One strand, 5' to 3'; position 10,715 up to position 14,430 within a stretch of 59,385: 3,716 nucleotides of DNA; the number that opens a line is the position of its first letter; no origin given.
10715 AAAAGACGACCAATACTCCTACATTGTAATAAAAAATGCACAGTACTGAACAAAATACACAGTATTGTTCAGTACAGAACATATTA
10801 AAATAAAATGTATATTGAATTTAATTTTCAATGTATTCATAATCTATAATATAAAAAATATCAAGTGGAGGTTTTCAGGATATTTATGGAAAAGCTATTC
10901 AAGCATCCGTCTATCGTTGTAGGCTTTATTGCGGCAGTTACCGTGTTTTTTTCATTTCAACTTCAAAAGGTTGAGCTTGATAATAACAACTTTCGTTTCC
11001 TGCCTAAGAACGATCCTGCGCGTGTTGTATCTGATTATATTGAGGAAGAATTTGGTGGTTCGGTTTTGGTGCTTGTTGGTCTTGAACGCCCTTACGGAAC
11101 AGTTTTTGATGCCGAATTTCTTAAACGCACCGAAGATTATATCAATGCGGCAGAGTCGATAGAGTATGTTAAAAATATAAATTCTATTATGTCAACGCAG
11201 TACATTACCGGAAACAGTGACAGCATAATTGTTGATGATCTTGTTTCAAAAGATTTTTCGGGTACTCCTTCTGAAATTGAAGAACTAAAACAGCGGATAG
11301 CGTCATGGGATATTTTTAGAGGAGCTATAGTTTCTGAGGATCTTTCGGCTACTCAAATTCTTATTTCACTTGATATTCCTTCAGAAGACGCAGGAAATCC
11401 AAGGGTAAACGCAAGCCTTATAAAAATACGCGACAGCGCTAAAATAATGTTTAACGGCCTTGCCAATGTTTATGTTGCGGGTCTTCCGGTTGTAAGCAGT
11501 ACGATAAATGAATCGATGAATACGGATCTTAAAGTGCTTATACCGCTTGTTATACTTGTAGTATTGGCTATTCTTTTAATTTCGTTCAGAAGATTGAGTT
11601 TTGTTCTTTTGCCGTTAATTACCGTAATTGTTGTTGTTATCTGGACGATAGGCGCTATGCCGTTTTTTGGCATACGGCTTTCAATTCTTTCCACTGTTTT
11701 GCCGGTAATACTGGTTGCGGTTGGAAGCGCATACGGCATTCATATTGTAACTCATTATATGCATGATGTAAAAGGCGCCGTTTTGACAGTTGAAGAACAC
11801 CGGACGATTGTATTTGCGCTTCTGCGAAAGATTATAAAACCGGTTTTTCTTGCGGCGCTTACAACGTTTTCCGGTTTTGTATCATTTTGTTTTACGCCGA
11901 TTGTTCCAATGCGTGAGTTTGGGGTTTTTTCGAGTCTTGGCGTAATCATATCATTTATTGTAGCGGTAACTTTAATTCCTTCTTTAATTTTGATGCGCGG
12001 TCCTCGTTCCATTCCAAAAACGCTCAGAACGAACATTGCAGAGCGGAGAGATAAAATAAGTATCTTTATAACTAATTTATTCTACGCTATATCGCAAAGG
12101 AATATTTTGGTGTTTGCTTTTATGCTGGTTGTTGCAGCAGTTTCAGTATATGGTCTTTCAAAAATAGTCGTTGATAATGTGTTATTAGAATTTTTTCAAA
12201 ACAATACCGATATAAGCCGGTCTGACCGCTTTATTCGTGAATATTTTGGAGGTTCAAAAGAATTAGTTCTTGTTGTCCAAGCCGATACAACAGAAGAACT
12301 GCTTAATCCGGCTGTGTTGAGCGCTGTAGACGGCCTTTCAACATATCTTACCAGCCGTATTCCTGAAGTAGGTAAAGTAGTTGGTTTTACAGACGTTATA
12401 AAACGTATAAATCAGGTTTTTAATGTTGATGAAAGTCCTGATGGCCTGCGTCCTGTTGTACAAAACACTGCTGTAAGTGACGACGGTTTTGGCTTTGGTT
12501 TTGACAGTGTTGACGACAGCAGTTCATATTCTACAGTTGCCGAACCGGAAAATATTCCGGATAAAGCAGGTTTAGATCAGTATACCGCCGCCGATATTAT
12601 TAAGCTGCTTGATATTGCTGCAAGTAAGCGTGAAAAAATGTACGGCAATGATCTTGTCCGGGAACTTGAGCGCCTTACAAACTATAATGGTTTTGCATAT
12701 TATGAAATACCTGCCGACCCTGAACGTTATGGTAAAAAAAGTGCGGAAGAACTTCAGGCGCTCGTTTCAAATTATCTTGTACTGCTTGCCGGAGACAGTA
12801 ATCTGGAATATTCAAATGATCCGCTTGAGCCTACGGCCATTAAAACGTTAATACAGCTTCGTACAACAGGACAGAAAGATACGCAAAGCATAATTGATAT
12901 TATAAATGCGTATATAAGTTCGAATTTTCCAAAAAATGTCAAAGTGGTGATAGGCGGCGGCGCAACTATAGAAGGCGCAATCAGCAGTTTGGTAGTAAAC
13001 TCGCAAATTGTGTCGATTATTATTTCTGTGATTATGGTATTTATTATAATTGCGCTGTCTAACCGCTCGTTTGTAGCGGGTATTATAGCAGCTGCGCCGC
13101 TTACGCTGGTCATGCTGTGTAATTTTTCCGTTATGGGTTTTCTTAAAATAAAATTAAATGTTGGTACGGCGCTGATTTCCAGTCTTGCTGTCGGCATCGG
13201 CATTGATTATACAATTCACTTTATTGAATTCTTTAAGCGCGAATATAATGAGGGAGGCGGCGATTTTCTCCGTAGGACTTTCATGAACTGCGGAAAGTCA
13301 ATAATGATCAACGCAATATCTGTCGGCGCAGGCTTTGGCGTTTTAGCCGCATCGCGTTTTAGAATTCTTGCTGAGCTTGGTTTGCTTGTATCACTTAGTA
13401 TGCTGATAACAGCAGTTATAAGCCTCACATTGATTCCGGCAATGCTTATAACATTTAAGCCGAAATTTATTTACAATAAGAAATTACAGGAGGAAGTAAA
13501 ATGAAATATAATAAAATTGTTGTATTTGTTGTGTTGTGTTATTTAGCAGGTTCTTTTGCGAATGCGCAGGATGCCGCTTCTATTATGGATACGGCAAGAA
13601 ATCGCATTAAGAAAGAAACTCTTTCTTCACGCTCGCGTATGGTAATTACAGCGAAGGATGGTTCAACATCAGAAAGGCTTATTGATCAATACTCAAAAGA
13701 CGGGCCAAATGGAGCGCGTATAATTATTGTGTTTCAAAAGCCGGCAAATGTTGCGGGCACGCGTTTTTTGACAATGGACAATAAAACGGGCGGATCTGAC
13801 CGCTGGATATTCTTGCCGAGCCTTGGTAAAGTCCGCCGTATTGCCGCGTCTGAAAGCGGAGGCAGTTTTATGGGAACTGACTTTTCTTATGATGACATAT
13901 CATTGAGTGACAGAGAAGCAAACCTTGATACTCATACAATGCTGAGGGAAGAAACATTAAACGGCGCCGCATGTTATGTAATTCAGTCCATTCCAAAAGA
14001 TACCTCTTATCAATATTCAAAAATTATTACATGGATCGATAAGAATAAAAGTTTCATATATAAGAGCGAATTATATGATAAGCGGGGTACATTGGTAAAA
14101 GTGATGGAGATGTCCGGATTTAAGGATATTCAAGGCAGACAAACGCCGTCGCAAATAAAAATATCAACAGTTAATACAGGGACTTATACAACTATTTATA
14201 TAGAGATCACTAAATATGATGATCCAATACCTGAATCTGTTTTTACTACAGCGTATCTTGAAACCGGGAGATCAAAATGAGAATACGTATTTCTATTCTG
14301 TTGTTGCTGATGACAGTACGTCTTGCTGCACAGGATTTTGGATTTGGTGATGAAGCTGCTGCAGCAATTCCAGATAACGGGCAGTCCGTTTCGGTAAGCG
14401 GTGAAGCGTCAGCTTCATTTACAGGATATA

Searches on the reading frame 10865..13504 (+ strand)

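Call 66: search_protein_families(library=pfam, proteins=[window:10865-13504:+], max_evalue=0.001)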
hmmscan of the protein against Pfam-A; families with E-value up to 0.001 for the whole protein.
window:10865-13504:+ (879 aa): 2 families
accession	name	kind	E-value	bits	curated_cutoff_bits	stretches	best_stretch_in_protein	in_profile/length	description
PF03176.21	MMPL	-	6.5e-47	160.5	20.5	2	108-386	35-310/333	MMPL family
PF00873.25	ACR_tran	-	2.5e-07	29.2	28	1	672-861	291-486/1021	AcrB/AcrD/AcrF family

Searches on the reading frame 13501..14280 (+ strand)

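Call 66: search_protein_families(library=pfam, proteins=[window:13501-14280:+], max_evalue=0.001)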
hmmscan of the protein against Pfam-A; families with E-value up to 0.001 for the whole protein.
window:13501-14280:+ (259 aa): 2 families
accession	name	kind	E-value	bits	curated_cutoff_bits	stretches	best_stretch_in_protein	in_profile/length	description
PF17131.11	LolA_like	-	2e-64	217.1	30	1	73-255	4-184/184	Outer membrane lipoprotein-sorting protein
PF07044.18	DUF1329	-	3.5e-10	40.1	23.1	1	159-232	265-340/368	Protein of unknown function (DUF1329)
